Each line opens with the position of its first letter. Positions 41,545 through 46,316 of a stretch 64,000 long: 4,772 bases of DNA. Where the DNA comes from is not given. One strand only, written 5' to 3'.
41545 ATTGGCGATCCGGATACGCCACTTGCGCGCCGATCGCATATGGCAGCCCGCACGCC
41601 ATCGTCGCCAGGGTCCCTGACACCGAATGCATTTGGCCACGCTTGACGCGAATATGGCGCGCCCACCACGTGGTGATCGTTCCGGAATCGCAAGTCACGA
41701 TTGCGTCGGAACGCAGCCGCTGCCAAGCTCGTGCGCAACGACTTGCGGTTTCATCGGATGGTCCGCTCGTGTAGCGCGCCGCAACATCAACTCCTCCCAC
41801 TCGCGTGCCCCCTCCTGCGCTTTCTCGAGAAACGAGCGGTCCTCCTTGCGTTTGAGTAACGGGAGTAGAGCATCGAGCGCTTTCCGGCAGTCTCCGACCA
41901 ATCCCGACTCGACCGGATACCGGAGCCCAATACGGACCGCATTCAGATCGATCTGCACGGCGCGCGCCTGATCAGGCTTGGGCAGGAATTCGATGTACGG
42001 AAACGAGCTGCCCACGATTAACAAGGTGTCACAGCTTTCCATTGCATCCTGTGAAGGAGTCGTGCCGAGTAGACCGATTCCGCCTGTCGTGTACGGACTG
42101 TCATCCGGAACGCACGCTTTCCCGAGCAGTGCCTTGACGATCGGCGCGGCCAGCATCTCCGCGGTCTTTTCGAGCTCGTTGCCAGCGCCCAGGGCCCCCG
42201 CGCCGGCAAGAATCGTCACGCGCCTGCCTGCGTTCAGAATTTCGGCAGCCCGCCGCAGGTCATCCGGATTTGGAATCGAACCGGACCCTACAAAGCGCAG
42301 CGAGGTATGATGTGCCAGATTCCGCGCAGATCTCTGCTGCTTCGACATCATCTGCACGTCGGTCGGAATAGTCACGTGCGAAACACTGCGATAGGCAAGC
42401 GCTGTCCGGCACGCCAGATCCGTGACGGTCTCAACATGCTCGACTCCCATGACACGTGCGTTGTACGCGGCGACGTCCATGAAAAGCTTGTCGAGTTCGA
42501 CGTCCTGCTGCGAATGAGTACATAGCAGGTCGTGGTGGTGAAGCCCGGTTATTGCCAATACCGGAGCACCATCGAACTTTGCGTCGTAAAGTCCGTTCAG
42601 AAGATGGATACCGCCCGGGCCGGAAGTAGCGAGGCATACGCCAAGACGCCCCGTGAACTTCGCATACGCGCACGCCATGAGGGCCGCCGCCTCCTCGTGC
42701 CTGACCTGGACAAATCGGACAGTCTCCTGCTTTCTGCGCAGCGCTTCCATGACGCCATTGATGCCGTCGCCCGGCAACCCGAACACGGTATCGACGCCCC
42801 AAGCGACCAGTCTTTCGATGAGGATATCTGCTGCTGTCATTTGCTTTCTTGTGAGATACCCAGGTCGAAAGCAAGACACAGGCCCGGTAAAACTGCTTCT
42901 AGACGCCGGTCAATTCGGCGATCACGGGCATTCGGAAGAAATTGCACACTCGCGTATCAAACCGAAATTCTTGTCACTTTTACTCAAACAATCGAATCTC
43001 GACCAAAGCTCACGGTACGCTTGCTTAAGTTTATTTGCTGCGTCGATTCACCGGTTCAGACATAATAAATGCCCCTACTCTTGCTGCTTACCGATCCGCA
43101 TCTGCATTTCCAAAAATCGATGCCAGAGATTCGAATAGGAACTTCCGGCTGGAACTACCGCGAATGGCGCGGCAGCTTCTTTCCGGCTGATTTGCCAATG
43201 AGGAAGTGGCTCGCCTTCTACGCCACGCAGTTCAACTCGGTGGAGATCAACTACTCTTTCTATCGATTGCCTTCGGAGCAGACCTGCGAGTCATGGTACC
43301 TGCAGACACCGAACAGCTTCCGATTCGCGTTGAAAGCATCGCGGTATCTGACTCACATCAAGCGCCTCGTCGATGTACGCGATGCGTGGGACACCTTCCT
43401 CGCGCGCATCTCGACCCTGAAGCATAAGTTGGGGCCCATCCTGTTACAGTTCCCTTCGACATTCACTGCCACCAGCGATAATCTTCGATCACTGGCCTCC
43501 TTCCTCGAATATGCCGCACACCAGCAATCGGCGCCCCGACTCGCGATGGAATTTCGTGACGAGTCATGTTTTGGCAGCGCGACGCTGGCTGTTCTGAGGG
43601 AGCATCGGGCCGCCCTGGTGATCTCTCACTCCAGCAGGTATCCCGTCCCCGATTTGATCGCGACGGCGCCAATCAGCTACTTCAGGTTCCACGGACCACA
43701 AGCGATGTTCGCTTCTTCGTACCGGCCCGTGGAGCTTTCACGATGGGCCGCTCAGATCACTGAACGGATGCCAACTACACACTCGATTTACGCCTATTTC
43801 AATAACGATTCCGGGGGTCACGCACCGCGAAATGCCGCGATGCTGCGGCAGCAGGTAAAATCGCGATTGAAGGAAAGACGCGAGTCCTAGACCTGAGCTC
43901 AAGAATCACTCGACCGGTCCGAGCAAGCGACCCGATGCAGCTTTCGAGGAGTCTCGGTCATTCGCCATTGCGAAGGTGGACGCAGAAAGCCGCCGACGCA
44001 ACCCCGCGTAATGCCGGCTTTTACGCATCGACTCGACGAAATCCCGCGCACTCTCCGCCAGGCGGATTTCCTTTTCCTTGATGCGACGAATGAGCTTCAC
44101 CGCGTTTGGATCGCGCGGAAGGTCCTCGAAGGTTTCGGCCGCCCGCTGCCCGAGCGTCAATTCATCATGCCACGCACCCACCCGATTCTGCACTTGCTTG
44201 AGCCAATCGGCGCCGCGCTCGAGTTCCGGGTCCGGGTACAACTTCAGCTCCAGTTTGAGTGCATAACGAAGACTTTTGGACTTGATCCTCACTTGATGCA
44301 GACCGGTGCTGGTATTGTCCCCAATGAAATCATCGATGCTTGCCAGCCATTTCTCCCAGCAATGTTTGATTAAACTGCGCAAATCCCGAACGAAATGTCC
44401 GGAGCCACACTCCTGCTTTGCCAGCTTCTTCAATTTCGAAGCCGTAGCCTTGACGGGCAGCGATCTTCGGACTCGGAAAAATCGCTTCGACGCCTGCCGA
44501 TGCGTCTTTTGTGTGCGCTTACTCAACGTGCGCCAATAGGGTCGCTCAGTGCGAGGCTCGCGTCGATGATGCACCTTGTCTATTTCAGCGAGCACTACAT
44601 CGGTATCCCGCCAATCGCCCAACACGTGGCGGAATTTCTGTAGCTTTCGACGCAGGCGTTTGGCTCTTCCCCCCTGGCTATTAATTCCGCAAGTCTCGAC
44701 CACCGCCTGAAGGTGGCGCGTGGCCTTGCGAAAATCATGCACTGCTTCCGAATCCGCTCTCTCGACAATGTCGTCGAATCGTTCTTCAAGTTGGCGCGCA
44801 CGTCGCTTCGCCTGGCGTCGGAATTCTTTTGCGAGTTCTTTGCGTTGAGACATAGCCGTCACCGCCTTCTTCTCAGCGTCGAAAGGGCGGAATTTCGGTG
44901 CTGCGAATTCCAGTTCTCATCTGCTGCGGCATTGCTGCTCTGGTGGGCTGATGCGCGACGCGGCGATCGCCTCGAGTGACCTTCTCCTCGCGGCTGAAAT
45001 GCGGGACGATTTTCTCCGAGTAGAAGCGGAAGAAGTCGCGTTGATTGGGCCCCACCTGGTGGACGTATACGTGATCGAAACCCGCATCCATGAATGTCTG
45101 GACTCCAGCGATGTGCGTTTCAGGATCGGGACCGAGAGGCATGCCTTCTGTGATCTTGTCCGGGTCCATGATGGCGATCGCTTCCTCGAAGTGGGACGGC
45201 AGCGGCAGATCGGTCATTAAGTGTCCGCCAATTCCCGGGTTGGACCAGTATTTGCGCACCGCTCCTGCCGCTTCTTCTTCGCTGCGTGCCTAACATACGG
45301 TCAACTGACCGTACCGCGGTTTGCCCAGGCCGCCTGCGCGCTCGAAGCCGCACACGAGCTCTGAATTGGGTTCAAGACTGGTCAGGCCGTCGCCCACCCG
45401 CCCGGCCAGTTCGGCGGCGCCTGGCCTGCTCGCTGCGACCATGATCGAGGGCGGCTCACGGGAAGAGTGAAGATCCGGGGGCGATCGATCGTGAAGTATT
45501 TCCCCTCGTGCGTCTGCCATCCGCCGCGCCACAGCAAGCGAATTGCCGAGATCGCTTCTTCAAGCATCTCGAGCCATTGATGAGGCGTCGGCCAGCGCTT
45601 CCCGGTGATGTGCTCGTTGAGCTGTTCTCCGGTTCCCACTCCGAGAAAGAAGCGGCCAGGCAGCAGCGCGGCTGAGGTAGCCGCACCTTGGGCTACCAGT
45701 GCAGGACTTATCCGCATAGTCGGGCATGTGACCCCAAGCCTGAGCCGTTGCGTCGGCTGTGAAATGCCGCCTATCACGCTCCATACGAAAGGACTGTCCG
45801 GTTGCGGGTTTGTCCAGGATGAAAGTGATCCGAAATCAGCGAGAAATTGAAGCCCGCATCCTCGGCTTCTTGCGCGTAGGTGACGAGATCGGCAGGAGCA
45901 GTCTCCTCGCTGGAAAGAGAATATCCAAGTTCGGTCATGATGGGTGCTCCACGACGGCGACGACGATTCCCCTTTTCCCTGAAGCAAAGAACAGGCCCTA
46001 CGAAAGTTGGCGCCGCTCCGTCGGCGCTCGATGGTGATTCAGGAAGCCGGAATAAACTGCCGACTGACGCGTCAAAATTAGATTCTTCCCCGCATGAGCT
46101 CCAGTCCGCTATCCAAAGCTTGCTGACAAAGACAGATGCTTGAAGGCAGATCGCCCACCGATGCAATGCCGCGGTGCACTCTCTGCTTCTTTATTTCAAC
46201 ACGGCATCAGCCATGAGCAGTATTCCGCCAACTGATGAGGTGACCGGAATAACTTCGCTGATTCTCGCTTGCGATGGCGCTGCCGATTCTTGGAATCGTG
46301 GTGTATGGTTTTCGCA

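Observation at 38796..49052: NHEJ module: intact LigD split into three overlapping genes (PE, ligase, polymerase), but Ku ~7 kb away is heavily degraded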

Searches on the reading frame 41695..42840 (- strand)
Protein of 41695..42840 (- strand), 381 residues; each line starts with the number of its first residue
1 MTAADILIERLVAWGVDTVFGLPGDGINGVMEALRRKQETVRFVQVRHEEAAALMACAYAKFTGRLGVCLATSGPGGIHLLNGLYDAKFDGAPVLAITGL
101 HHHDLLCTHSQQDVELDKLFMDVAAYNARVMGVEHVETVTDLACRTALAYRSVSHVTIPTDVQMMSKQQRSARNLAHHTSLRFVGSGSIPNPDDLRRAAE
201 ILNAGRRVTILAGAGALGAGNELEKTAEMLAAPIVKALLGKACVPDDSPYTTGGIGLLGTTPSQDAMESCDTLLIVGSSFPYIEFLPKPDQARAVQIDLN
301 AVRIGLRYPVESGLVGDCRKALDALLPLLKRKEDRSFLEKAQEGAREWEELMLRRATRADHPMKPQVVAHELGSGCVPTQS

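Call 78: search_protein_families(library=pfam, proteins=[window:41695-42840:-], max_evalue=0.05)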
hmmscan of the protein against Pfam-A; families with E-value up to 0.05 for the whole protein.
window:41695-42840:- (381 aa): 3 families
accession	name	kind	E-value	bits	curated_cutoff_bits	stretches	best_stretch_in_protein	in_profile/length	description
PF02776.23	TPP_enzyme_N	-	9.4e-34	116.2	26.8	1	1-112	1-111/119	Thiamine pyrophosphate enzyme, N-terminal TPP binding domain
PF00205.28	TPP_enzyme_M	-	4.4e-30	104.6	30.4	1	196-325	2-137/137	Thiamine pyrophosphate enzyme, central domain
PF01855.24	POR_N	-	0.0037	17.5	27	1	36-98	32-93/231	Pyruvate flavodoxin/ferredoxin oxidoreductase, thiamine diP-bdg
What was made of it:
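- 41099..42879 (-): Pyruvate-oxidase-like TPP enzyme split by one frameshift. The N+M domains are in 41695-42840 and the C domain is in 41099-41800, in another frame (call 78).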

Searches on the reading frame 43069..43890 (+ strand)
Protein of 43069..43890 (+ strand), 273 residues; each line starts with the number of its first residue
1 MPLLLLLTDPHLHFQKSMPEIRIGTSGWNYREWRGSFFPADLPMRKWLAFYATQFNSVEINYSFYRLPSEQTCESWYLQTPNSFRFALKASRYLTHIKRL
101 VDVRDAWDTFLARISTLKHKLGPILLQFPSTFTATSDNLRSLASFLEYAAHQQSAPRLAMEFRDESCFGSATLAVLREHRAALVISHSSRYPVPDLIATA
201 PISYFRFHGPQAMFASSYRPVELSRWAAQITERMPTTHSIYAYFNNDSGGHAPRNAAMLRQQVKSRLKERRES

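Call 70: search_protein_families(library=pfam, proteins=[window:43069-43890:+], max_evalue=0.001)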
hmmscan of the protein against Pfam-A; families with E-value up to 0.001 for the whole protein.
window:43069-43890:+ (273 aa): 1 family
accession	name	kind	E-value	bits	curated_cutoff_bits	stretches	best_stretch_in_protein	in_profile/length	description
PF01904.24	DUF72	-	5.8e-67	226.4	25.3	1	38-261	1-216/217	Protein of unknown function DUF72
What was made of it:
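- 43069..43890 (+): Intact DUF72 (YecE-like) gene between Ku and the LigD trio. It may be a repair-associated neighbour. PF01904, E=6e-67 (call 70).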

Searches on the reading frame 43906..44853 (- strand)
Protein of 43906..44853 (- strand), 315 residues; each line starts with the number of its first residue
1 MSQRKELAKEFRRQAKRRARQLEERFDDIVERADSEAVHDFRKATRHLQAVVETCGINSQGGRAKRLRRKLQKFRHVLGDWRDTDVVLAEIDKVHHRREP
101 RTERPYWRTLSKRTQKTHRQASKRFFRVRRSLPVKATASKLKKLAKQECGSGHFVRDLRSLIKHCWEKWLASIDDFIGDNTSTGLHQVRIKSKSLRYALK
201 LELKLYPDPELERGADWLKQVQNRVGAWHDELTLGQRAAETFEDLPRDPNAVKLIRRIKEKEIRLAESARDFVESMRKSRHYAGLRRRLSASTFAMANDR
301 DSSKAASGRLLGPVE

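Call 70: search_protein_families(library=pfam, proteins=[window:43906-44853:-], max_evalue=0.001)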
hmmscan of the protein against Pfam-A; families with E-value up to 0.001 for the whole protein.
window:43906-44853:- (315 aa): 1 family
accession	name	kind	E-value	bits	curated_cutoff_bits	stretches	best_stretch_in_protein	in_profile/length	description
PF05235.19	CHAD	-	4.6e-24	86.1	25.6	1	15-237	3-226/228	CHAD domain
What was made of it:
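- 43906..44853 (-): Intact CHAD-domain gene (broken in the sister lineage). PF05235 (call 70).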

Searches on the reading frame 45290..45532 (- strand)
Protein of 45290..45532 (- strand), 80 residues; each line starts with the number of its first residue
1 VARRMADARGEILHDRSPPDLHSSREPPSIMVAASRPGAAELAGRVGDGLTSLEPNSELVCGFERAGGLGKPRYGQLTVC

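Call 78: search_protein_families(library=pfam, proteins=[window:45290-45532:-], max_evalue=0.05)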
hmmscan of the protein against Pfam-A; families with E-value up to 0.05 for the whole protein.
window:45290-45532:- (80 aa): 1 family
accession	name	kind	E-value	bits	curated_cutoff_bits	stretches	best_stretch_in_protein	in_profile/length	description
PF00296.26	Bac_luciferase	-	0.00011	22.1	27.9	1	7-51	144-189/314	Luciferase-like monooxygenase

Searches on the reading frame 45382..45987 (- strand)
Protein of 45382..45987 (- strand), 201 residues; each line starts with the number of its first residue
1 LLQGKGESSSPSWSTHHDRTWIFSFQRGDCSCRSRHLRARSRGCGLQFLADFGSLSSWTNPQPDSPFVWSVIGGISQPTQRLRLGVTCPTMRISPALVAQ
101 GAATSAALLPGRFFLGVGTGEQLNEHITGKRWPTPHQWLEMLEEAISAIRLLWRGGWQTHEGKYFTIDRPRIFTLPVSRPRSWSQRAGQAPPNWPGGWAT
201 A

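Call 78: search_protein_families(library=pfam, proteins=[window:45382-45987:-], max_evalue=0.05)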
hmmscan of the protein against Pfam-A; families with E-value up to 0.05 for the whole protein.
window:45382-45987:- (201 aa): 1 family
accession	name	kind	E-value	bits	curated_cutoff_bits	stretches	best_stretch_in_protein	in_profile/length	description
PF00296.26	Bac_luciferase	-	8.4e-22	78.4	27.9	1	57-180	45-165/314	Luciferase-like monooxygenase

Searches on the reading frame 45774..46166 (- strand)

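Call 78: search_protein_families(library=pfam, proteins=[window:45774-46166:-], max_evalue=0.05)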
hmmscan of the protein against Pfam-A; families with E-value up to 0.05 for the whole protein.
window:45774-46166:- (130 aa): 1 family
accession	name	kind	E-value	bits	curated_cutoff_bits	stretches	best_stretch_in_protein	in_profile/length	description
PF00296.26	Bac_luciferase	-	0.0038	17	27.9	1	79-120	10-52/314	Luciferase-like monooxygenase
